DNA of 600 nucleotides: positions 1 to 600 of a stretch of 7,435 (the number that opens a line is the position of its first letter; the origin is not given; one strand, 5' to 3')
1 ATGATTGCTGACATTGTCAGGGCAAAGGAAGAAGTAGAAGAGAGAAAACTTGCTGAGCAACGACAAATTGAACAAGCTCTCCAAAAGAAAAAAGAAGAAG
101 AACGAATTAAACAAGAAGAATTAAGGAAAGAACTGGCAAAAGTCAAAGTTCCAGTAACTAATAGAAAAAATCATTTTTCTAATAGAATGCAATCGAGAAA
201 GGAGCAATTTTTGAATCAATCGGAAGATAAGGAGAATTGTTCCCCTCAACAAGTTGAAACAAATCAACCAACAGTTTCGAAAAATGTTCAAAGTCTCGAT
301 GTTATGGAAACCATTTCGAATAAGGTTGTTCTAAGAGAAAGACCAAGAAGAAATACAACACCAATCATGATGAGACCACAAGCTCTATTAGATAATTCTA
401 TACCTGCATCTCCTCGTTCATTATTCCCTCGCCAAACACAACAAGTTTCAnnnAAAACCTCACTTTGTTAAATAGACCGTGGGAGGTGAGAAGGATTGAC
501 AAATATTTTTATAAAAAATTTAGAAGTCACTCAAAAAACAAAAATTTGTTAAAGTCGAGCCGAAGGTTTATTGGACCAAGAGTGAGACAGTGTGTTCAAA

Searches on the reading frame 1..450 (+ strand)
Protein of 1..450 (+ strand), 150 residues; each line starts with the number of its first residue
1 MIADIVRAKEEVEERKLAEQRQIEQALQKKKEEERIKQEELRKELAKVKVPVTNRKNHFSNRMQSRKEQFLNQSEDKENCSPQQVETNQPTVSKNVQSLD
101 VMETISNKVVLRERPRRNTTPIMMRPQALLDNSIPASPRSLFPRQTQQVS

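Call 8: find_homologous_proteins(query=window:1-450:+)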
Query seq(150 aa) (150 aa): 3 proteins with E <= 0.001 among 34 candidates.
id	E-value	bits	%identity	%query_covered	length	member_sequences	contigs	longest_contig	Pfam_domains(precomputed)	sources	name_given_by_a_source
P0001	7.2e-84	296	100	100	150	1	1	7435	-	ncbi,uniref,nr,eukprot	ncbi:predicted protein [Naegleria gruberi]|uniref:Predicted protein n=1 Tax=Naegleria gruberi TaxID=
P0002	4.8e-82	290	99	100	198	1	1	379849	-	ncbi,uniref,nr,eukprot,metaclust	ncbi:predicted protein [Naegleria gruberi]|uniref:Predicted protein n=1 Tax=Naegleria gruberi TaxID=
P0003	4.2e-26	110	55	93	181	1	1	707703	-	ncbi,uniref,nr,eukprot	ncbi:predicted protein [Naegleria gruberi]|uniref:Predicted protein n=1 Tax=Naegleria gruberi TaxID=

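Call 9: find_encoding_contigs(protein=P0002, flank=10000, max_places=6)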
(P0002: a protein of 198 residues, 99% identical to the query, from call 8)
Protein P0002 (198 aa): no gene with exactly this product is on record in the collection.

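Call 10: find_encoding_contigs(protein=P0001, flank=10000, max_places=6)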
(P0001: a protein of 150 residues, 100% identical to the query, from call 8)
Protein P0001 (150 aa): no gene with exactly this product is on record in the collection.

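Call 13: list_cluster_members(proteins=[P0001, P0002, P0004, P0003])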
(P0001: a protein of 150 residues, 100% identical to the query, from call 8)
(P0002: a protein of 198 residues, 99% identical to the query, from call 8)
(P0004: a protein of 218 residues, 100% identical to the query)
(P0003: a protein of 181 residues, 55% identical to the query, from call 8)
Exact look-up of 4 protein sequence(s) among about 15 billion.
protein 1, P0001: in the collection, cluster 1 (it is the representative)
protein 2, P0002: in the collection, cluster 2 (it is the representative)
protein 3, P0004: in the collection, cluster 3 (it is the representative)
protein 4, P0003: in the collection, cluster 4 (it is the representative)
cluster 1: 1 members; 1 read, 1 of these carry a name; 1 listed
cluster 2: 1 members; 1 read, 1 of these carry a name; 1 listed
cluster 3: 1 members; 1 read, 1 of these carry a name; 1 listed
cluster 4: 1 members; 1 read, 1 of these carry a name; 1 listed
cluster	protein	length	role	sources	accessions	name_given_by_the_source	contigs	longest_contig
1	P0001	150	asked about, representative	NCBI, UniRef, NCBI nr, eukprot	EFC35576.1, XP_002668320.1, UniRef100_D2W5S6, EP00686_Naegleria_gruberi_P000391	predicted protein [Naegleria gruberi] | Predicted protein n=1 Tax=Naegleria gruberi TaxID=5762 RepID=D2W5S6_NAEGR | uncharacterized protein NAEGRDRAFT_54844 [Naegleria gruberi]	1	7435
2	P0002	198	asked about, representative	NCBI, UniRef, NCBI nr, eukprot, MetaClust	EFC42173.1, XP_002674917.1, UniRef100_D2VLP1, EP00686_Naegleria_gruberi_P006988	predicted protein [Naegleria gruberi] | Predicted protein n=1 Tax=Naegleria gruberi TaxID=5762 RepID=D2VLP1_NAEGR | uncharacterized protein NAEGRDRAFT_69850 [Naegleria gruberi]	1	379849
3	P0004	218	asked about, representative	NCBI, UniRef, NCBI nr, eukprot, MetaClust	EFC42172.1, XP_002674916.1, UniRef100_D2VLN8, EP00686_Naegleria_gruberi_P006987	predicted protein [Naegleria gruberi] | Predicted protein n=1 Tax=Naegleria gruberi TaxID=5762 RepID=D2VLN8_NAEGR | uncharacterized protein NAEGRDRAFT_69847 [Naegleria gruberi]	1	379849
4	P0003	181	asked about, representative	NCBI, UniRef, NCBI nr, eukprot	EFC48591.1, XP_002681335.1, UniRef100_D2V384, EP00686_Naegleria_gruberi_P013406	predicted protein [Naegleria gruberi] | Predicted protein n=1 Tax=Naegleria gruberi TaxID=5762 RepID=D2V384_NAEGR | uncharacterized protein NAEGRDRAFT_46343 [Naegleria gruberi]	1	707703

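Call 29: find_related_loci(query=P0002, collection=metagenome_contigs, flank=10000)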
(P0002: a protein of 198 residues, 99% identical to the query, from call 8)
Query P0002 (198 aa) in metagenome_contigs; peptide patterns used: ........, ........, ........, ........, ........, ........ (x = any residue, [..] = any of these).
600 stretches matched a pattern, but none encodes a relative of the query by tblastn (E <= 1e-3).

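Call 30: search_protein_families(library=pfam, proteins=[P0002, P0003], max_evalue=1)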
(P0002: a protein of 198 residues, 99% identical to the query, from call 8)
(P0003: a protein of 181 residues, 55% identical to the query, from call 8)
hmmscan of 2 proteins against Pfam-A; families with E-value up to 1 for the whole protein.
P0002 (198 aa): 1 family
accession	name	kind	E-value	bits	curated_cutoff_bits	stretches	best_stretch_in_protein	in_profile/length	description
PF00538.25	Linker_histone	-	0.48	11.1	22.4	1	43-94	1-51/74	linker histone H1 and H5 family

P0003 (181 aa): 3 families
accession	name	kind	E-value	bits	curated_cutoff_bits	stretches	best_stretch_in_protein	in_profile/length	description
PF11600.14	CAF1A_acidic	-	0.11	12.8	26.4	1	56-129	71-138/140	Chromatin assembly factor 1 complex p150 subunit, acidic region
PF13350.11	Y_phosphatase3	-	0.25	11.7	22.2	1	4-82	27-95/240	Tyrosine phosphatase family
PF22715.1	SNaCT9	-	0.55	11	27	1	53-118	64-129/137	Short NACHT-associated C-Terminal domain, family 9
